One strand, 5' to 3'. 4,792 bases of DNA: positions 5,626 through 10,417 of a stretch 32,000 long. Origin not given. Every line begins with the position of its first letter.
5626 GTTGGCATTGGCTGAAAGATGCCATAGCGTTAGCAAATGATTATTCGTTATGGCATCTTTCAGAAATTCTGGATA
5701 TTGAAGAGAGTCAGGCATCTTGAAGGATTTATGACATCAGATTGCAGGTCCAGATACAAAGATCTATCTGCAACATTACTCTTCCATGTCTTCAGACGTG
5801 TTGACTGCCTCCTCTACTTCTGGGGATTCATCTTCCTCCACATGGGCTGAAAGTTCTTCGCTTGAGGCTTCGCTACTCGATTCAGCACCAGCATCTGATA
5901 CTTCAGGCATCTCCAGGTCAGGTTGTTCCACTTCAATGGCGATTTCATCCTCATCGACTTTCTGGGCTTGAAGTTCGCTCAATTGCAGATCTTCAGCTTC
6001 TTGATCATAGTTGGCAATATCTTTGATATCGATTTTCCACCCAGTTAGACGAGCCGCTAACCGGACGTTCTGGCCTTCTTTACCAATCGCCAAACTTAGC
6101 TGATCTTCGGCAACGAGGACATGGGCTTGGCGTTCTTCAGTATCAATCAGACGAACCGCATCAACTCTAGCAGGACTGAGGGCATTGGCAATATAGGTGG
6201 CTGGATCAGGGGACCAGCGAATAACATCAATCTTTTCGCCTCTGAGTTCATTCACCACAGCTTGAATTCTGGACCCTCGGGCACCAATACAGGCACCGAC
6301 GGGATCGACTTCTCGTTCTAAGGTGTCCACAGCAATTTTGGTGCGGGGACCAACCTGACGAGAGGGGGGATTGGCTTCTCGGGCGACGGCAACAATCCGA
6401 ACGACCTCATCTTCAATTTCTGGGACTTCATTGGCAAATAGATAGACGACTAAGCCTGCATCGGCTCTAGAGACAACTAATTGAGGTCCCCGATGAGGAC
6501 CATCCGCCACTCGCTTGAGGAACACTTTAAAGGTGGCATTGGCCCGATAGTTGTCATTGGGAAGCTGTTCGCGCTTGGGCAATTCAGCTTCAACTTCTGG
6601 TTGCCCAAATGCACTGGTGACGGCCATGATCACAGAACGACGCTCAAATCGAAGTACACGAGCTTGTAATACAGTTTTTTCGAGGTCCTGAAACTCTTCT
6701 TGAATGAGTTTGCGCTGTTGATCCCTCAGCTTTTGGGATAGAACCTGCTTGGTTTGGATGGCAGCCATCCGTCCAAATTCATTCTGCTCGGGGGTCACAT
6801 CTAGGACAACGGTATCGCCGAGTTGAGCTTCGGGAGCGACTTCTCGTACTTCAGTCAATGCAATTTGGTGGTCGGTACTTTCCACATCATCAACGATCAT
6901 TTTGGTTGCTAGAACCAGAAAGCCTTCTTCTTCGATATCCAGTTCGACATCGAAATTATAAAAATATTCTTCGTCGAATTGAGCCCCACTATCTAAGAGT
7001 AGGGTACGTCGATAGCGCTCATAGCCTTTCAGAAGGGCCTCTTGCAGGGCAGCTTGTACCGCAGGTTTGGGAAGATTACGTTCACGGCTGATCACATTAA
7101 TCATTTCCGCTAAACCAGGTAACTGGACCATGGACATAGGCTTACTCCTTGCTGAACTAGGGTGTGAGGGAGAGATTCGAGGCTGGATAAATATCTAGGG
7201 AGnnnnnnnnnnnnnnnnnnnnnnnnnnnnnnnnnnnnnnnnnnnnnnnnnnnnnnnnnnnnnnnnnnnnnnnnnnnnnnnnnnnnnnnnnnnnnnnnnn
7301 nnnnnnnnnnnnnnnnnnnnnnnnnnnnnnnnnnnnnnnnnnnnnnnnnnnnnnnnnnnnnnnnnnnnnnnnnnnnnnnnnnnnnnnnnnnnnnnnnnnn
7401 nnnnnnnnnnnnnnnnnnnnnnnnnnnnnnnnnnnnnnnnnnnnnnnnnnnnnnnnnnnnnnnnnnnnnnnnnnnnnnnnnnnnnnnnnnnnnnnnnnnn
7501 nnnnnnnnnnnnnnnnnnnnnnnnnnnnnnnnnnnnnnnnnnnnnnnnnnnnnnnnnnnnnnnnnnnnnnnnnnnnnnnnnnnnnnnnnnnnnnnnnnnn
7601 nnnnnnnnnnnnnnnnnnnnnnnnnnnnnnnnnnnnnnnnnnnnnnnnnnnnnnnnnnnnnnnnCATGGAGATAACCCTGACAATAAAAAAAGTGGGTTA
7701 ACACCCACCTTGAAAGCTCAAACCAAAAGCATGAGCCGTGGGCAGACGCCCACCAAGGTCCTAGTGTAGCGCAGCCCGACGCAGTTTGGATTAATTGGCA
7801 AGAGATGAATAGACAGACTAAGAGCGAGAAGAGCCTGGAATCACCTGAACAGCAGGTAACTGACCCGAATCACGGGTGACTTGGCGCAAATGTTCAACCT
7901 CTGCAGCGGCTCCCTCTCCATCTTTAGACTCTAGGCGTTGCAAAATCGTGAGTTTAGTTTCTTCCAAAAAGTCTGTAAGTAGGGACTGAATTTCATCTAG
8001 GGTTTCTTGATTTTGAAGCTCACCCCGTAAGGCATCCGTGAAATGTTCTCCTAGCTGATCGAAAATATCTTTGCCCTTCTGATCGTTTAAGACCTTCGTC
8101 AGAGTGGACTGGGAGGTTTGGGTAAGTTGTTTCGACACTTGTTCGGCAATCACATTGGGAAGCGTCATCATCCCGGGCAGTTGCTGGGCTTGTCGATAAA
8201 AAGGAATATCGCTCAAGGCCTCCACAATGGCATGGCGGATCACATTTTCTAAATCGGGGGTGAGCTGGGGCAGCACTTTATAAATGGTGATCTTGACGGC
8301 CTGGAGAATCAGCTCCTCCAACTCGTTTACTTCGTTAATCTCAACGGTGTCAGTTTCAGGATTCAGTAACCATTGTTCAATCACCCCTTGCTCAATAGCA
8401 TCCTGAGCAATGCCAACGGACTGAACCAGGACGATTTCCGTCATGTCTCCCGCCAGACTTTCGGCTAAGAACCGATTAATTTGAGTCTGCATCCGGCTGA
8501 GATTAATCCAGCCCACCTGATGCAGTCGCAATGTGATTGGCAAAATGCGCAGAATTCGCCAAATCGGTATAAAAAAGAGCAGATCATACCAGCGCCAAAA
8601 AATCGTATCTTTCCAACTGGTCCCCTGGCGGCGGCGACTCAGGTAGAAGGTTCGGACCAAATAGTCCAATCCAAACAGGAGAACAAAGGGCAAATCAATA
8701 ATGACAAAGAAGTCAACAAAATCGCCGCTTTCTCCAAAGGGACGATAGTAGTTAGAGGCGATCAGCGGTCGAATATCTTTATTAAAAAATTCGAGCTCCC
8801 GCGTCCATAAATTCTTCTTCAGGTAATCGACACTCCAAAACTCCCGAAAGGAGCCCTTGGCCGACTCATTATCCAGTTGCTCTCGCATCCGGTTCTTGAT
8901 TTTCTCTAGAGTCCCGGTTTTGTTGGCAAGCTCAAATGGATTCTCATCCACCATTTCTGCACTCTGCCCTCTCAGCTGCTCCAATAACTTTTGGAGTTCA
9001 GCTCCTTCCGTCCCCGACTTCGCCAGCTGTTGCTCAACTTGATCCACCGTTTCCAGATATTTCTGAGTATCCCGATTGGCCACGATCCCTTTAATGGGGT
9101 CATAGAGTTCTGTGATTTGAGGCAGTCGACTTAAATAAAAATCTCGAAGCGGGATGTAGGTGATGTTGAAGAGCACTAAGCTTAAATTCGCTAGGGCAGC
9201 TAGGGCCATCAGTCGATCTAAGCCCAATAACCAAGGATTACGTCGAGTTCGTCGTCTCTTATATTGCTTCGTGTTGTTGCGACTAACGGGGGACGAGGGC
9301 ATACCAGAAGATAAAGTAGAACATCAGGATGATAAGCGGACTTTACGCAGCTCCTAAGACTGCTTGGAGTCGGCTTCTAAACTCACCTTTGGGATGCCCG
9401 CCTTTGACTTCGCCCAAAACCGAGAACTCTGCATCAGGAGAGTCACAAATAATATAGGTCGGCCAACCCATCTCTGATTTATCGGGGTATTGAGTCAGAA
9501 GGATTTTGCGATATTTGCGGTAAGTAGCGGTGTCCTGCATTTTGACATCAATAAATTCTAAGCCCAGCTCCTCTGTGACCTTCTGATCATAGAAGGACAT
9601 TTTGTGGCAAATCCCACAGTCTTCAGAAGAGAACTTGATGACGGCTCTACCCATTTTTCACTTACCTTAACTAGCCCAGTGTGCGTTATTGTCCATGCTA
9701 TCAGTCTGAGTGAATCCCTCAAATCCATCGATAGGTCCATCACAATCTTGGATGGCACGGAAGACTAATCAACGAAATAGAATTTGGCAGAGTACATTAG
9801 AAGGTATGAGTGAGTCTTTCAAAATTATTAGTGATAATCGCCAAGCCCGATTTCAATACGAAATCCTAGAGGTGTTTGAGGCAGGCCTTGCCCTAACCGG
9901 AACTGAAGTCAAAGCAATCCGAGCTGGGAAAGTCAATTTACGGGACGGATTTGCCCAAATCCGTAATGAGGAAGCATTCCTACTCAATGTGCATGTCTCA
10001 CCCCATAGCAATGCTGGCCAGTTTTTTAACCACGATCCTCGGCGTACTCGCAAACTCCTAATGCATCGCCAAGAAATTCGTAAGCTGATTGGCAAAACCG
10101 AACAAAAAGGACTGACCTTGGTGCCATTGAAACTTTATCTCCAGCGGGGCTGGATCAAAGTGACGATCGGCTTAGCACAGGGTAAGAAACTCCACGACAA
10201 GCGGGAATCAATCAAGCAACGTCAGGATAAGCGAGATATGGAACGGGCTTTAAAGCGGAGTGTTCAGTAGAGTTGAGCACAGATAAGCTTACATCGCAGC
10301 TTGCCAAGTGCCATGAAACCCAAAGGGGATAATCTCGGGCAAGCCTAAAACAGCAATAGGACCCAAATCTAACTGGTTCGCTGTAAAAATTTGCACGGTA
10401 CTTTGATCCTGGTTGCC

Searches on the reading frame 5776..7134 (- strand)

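Call 25: search_protein_families(library=pfam, proteins=[window:5776-7134:-], max_evalue=0.001)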
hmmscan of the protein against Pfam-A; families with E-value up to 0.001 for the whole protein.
window:5776-7134:- (452 aa): 5 families
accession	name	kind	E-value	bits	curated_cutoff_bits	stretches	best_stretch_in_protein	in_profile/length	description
PF13184.12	KH_5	-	3.2e-29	101.3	27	1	262-328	2-68/69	NusA-like KH domain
PF08529.16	NusA_N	-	1.6e-27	96.5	23.8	1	8-142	2-119/119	NusA N-terminal domain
PF23095.1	KH_NusA_C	-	4.3e-05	23.9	34.2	1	341-373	5-37/59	Transcription termination/antitermination protein NusA, KH domain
PF00013.35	KH_1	-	0.00038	20.6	21.5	0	338-372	3-37/66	KH domain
PF07650.23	KH_2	-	0.00039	20.6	22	0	314-359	5-49/78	KH domain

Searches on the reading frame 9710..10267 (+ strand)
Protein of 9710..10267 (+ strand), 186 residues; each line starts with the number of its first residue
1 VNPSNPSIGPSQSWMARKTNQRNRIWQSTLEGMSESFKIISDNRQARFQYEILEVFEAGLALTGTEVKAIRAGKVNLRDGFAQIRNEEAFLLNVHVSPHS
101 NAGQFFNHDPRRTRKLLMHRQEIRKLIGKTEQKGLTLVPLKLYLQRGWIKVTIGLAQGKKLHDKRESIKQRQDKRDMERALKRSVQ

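Call 25: search_protein_families(library=pfam, proteins=[window:9710-10267:+], max_evalue=0.001)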
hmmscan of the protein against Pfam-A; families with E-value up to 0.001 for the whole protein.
window:9710-10267:+ (186 aa): 1 family
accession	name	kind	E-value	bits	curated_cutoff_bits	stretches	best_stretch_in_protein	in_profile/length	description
PF01668.23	SmpB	-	2.6e-62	209.4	27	1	40-182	1-142/143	SmpB protein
